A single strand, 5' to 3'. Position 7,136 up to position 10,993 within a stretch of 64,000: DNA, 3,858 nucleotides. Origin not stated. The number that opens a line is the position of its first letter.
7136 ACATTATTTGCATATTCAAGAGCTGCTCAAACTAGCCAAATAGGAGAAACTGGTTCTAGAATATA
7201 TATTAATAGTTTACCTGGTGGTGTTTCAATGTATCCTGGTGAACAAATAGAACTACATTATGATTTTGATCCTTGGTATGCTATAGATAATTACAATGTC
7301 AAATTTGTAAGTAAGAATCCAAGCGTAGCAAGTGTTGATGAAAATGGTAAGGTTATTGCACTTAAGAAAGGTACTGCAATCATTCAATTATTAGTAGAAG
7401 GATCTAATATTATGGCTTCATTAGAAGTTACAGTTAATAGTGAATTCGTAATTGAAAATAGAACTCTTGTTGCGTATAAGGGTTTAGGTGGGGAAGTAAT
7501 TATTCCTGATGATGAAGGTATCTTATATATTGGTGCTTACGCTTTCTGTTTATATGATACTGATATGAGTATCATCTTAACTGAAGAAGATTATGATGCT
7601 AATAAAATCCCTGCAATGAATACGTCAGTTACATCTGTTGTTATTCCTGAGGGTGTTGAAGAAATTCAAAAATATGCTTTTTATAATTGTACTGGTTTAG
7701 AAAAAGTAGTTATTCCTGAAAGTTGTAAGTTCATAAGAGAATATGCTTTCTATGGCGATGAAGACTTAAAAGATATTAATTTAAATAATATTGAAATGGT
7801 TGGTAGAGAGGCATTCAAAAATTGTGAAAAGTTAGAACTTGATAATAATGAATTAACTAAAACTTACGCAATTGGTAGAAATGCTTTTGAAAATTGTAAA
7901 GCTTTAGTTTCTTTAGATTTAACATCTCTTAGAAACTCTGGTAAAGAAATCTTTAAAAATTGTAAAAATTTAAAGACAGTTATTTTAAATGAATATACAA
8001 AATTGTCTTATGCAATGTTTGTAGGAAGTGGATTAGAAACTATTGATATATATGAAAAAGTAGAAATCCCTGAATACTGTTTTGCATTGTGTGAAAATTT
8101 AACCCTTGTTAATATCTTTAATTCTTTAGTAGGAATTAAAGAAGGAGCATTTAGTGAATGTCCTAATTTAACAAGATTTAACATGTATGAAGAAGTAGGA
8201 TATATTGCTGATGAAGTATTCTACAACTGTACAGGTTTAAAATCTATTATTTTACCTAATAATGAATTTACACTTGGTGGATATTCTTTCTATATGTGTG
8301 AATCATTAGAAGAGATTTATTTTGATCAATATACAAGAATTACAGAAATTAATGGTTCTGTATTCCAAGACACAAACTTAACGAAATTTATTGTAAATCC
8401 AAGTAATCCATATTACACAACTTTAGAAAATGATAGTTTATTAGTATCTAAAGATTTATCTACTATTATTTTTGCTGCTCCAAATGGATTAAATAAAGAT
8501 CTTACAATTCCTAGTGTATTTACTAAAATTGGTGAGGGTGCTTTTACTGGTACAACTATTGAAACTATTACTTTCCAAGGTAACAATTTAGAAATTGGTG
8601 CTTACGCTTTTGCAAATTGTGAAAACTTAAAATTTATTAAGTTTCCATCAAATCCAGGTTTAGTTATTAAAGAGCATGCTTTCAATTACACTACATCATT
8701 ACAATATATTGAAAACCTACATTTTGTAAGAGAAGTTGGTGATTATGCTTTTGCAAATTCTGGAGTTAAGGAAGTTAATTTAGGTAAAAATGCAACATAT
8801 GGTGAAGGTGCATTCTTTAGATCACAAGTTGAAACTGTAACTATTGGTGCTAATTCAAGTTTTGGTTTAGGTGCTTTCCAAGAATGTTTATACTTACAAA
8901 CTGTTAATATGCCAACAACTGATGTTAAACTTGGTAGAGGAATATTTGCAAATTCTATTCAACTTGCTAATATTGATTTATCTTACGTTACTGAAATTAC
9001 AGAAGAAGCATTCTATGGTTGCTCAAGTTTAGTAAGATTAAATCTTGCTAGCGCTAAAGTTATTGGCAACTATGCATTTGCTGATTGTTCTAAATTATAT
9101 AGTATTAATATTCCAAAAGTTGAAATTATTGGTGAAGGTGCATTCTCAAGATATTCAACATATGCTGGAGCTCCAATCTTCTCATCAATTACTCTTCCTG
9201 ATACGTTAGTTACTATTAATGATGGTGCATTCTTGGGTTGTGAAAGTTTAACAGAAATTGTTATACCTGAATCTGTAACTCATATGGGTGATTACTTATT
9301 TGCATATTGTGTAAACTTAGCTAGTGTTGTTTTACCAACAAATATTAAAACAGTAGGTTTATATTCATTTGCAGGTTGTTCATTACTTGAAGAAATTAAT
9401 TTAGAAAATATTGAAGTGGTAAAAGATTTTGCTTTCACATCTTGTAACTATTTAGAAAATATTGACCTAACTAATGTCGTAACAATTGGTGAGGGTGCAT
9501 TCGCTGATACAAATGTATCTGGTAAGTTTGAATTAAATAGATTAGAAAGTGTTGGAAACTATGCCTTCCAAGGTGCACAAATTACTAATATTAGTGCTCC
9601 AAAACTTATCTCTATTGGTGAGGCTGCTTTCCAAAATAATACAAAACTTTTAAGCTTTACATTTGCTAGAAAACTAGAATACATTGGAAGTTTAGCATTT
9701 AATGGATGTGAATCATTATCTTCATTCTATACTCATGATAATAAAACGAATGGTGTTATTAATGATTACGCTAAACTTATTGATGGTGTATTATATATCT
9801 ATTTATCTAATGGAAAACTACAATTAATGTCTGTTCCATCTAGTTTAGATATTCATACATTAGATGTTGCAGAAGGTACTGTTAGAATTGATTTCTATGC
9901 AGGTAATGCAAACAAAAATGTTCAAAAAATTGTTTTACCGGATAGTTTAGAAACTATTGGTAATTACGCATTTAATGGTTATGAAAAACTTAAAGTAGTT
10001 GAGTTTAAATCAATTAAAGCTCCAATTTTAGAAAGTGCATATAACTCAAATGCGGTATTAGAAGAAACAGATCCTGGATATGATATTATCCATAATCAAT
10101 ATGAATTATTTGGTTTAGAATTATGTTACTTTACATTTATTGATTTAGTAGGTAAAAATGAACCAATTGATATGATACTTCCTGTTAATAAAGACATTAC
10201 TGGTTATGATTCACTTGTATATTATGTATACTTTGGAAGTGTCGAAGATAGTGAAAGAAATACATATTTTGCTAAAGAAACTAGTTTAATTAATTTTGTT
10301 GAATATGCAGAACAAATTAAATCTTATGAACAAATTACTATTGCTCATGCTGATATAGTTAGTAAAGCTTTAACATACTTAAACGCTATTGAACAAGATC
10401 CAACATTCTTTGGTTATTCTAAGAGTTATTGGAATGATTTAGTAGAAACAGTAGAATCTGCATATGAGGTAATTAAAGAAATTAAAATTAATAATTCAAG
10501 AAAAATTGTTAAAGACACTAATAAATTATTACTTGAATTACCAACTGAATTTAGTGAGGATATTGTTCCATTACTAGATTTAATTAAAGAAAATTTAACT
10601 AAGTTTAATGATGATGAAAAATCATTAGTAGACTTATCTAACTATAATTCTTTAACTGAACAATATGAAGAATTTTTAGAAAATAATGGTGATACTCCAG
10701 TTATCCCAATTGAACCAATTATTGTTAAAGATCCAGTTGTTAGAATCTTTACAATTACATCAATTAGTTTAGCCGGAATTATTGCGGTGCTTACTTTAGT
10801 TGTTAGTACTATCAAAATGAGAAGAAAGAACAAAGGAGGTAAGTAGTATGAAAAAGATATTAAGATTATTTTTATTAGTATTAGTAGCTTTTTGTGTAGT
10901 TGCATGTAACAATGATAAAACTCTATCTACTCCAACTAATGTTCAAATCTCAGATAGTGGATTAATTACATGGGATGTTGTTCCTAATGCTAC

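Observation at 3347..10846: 2499-aa subtilase with N-terminal lipobox and C-terminal TM anchor, carrying about 40 BspA-type LRRs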

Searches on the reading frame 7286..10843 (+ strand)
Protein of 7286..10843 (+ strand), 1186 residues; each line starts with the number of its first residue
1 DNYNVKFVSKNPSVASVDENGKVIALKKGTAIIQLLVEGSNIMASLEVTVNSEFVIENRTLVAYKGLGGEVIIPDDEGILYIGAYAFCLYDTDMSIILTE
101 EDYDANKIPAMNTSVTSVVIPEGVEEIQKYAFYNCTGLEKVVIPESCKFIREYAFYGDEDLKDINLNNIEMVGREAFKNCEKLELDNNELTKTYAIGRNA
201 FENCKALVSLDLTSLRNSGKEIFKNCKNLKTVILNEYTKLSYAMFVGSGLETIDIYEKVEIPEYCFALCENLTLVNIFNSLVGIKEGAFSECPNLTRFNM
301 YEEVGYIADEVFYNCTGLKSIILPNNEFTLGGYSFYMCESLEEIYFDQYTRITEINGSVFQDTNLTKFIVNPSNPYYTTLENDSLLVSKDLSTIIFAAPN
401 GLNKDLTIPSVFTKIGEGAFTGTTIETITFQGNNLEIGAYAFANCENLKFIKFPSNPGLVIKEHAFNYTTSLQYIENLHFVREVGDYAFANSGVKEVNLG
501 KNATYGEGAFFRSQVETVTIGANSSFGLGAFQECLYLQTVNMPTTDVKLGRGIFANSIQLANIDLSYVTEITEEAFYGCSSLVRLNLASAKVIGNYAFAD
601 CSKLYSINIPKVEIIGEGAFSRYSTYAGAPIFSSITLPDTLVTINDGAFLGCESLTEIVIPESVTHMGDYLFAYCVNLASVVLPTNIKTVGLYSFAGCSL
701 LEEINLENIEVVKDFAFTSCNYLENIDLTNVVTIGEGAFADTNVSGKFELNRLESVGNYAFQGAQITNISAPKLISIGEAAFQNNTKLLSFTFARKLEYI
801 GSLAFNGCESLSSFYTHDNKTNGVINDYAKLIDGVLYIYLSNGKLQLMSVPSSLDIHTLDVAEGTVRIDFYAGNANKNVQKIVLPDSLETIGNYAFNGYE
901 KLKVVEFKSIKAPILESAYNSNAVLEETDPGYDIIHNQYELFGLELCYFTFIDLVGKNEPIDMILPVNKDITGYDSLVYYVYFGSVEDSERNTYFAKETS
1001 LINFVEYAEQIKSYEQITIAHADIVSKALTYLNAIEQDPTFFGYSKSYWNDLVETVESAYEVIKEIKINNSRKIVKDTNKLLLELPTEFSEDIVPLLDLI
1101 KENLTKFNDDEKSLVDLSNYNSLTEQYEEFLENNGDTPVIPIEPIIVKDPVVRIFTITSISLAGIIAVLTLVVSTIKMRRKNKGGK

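Call 41: predict_structure(alignment_id=A2)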
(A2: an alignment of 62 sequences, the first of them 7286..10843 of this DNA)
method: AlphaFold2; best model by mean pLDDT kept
length: 1186 residues; sequences in the alignment: 62
mean_pLDDT: 89.7   pTM: 0.66
mean pLDDT of the five models: 89.7, 88.9, 88.2, 87.6, 87.5
residues with pLDDT >= 90: 835; 70-90: 259; 50-70: 60; < 50: 32
segments of 3 or more residues with pLDDT < 50: 91-93, 1135-1149, 1151-1153, 1181-1186
pLDDT, mean of each block of 10 residues (from residue 1): 75 82 74 82 77 79 79 81 78 48 53 77 92 89 95 93 95 97 94 97 97 96 97 96 98 96 98 97 97 97 96 97 97 94 97 91 95 97 95 95 94 95 95 94 95 95 96 96 97 97 97 98 97 98 95 97 96 96 96 97 96 98 87 95 97 96 96 96 96 97 96 97 93 98 93 97 94 96 95 95 94 93 94 95 94 96 95 94 95 94 95 91 87 75 74 91 92 90 92 88 89 88 89 87 88 92 86 85 84 83 82 82 80 51 40 55 69 66 38
secondary structure, 60 per line:
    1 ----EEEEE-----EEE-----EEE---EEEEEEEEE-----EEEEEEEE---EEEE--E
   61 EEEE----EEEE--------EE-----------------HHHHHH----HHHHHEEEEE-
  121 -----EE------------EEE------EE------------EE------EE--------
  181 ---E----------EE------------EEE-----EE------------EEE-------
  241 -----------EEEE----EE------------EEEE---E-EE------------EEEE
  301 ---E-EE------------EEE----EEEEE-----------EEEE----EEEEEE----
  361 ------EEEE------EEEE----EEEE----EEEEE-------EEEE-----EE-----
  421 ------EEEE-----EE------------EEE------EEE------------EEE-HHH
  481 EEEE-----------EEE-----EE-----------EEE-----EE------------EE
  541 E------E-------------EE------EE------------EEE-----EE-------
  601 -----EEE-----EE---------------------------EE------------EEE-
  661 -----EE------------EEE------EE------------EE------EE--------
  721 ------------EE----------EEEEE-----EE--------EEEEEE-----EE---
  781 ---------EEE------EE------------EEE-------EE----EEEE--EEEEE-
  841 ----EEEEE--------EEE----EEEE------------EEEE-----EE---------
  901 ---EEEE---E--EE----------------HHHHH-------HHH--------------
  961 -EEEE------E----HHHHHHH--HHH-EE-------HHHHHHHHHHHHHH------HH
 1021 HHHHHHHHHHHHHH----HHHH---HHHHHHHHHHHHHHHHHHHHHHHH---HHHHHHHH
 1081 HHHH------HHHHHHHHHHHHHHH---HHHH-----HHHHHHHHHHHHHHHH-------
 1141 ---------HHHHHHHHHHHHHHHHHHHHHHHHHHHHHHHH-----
elements in order (helices of 4 or more, strands of 3 or more residues): E5-9 E15-17 E23-25 E29-37 E43-50 E54-57 E60-64 E69-72 H100-105 H110-114 E115-119 E140-142 E209-211 E231-233 E252-255 E274-277 E297-300 E320-322 E327-331 E343-346 E351-356 E367-370 E377-380 E385-388 E393-397 E405-408 E427-430 E450-452 E459-461 E474-476 E481-484 E496-498 E517-519 E539-541 E584-586 E606-608 E657-659 E680-682 E745-749 E765-770 E790-792 E813-815 E829-832 E835-839 E845-849 E858-860 E865-868 E881-884 E904-907 H932-936 E962-965 H977-983 H999-1012 H1019-1034 H1039-1042 H1046-1069 H1073-1084 H1091-1105 H1109-1112 H1118-1133 H1150-1181
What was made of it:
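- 6824..7501 (+): Two Big_2 Ig-like domains, residues ~1160-1385. AF2 shows a beta-sandwich at 1314-1385 (call 41).
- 7529..10021 (+): BspA-type (LRR_5) leucine-rich-repeat solenoid, residues ~1395-2225. It has about 33-35 units in three sequence blocks (starting ~1368, ~1686 and ~2140). AF2 pLDDT is above 90 throughout (call 41).
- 10073..10684 (+): Family-specific C-terminal module, residues ~2243-2446: an alpha/beta cap plus a helical bundle (stalk). AF2 helices, pLDDT 80-92 (call 41).
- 10745..10813 (+): C-terminal transmembrane helix, residues 2467-2489, preceded by a Pro-rich linker (2448-2462). AF2 places a helix at 2463-2494 (call 41).
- On BspA-type LRR proteins (PF13306 LRR_5): AF2 gives a solenoid with pLDDT above 90 (call 41).
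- The AF2 model of residues 1314-2499 (pLDDT 89.7) shows a continuous LRR solenoid, a helical bundle, a linker and a TM helix (call 41).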

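Call 43: fold_search(model_id=the predicted structure, library=pdb)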
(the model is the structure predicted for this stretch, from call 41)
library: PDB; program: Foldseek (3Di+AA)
matches with E <= 10: 215; with E <= 0.001: 56
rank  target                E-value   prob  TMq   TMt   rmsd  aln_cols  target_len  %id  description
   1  4fs7                  4.0e-13  1.00  0.20  0.51   8.7       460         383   22  Crystal structure of a leucine-rich repeat protein (BACOVA_04585) from Bacteroides ovatus ATCC 8483 at 1.19 A resolution (released 2012-09-19)
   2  4h09_D                1.6e-11  1.00  0.17  0.42   9.7       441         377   21  Crystal structure of a leucine-rich repeat protein (EUBVEN_01088) from Eubacterium ventriosum ATCC 27560 at 2.50 A res (released 2012-10-10)
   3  4h09_A                2.3e-11  1.00  0.15  0.40  10.7       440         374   19  Crystal structure of a leucine-rich repeat protein (EUBVEN_01088) from Eubacterium ventriosum ATCC 27560 at 2.50 A res (released 2012-10-10)
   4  4h09_E                2.5e-11  1.00  0.15  0.39  10.4       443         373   20  Crystal structure of a leucine-rich repeat protein (EUBVEN_01088) from Eubacterium ventriosum ATCC 27560 at 2.50 A res (released 2012-10-10)
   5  4h09_B                5.1e-11  1.00  0.15  0.39  10.5       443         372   20  Crystal structure of a leucine-rich repeat protein (EUBVEN_01088) from Eubacterium ventriosum ATCC 27560 at 2.50 A res (released 2012-10-10)
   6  4gt6                  1.5e-10  1.00  0.19  0.54   9.7       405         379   20  Crystal structure of a leucine rich cell surface protein (FAEPRAA2165_01021) from Faecalibacterium prausnitzii A2-165 at (released 2012-09-26)
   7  4h09_C                3.2e-10  1.00  0.15  0.39  10.6       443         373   20  Crystal structure of a leucine-rich repeat protein (EUBVEN_01088) from Eubacterium ventriosum ATCC 27560 at 2.50 A res (released 2012-10-10)
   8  4cp6                  1.7e-09  1.00  0.14  0.35  17.9       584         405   14  The Crystal structure of Pneumococcal vaccine antigen PcpA (released 2015-02-25)
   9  4fd0                  6.6e-09  1.00  0.14  0.37  15.3       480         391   17  Crystal structure of a putative cell surface protein (BACCAC_03700) from Bacteroides caccae ATCC 43185 at 2.07 A resolut (released 2012-07-25)
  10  8suf_A                9.3e-09  1.00  0.14  0.15  20.1      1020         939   12  The complex of TOL-1 ectodomain bound to LAT-1 Lectin domain (released 2024-05-15)
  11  4fdw                  7.5e-08  1.00  0.19  0.51  10.4       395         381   18  Crystal structure of a putative cell surface protein (BACOVA_01565) from Bacteroides ovatus ATCC 8483 at 2.05 A resoluti (released 2012-07-25)
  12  6mlx_B                8.1e-07  1.00  0.12  0.65   2.2       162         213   34  Crystal structure of T. pallidum Leucine Rich Repeat protein (TpLRR) (released 2019-07-17)
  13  7tvg                  1.7e-06  1.00  0.10  0.19  17.8       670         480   12  Crystal Structure of SHOC2 to a resolution of 2.4 Angstrom (released 2022-05-04)
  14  3wpg_A                1.8e-06  0.98  0.09  0.12  22.8       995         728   11  Crystal structure of mouse TLR9 in complex with inhibitory DNA4084 (form 1) (released 2015-02-11)
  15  6mlx_A                2.0e-06  1.00  0.12  0.65   3.6       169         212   33  Crystal structure of T. pallidum Leucine Rich Repeat protein (TpLRR) (released 2019-07-17)
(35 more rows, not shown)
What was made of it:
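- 7529..10021 (+): Best PDB matches are BspA-like LRR proteins 4fs7, 4h09, 4gt6, PcpA and TpLRR (call 43).
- On BspA-type LRR proteins (PF13306 LRR_5): The best PDB matches are LRR_5 proteins (call 43).
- Its best PDB matches are BspA-like LRR proteins (call 43).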

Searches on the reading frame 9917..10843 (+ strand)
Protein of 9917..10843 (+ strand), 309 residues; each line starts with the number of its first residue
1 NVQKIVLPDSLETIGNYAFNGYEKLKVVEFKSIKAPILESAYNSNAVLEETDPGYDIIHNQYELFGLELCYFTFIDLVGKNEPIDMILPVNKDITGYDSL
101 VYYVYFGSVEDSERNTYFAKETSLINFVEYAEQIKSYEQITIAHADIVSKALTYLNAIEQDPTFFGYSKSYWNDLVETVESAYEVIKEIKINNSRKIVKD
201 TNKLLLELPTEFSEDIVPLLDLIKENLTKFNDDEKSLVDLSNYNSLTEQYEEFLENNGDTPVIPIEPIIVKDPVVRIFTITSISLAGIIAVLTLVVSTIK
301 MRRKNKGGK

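Call 31: search_protein_families(library=ncbifam, proteins=[window:9917-10843:+], max_evalue=10)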
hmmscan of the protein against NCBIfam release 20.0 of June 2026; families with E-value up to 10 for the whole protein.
window:9917-10843:+ (309 aa): 0 families

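Call 50: search_protein_representatives(protein=window:10022-10843:+)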
Query: 274 residues. Proteins with E-value up to 0.001 (for the whole library): 53; up to 1e-10: 45; up to 1e-30: 20. The best 53 are listed.
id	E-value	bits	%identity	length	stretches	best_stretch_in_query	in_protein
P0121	1.1e-56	208.6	43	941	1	1-233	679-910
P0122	6.2e-54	199.6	46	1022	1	13-216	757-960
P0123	3.0e-53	197.3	40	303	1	1-255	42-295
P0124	6.3e-49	183.2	41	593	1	1-255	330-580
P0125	6.0e-48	180.0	39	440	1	1-268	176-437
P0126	9.2e-46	172.8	38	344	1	1-253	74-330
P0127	9.8e-46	172.7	39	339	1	1-221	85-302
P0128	8.2e-45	169.7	41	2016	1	1-219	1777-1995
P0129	1.1e-44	169.3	40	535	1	1-220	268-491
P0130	6.1e-43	163.5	38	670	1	1-254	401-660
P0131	1.1e-37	146.4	38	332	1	1-221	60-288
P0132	4.8e-37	144.2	39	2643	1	13-224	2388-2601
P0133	8.8e-36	140.1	36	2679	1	1-225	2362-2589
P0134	2.3e-35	138.7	36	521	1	9-259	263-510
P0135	1.2e-33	133.1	39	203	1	38-220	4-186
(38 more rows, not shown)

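Call 62: search_protein_families(library=pfam, proteins=[window:10022-10843:+], max_evalue=10)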
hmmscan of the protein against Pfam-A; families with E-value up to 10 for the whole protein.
window:10022-10843:+ (274 aa): 1 family
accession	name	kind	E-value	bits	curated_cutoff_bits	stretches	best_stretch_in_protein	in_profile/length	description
PF22326.1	MMS21_N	-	0.18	12.3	27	1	80-128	49-97/103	E3 SUMO-protein ligase MMS21, N-terminal domain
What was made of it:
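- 10073..10684 (+): No Pfam or NCBIfam hit (calls 31, 62).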

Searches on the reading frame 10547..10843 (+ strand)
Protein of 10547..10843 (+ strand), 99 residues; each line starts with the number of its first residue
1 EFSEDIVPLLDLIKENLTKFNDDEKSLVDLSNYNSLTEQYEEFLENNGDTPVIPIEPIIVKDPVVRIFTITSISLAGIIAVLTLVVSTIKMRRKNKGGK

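Call 31: search_protein_families(library=ncbifam, proteins=[window:10547-10843:+], max_evalue=10)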
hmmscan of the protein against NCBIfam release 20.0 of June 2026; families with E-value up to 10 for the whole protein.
window:10547-10843:+ (99 aa): 1 family
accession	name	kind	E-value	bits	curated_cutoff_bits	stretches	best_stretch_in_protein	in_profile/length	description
NF033631.1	SLATT_5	subfamily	0.48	9.9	60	1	13-47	96-130/180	SLATT domain-containing protein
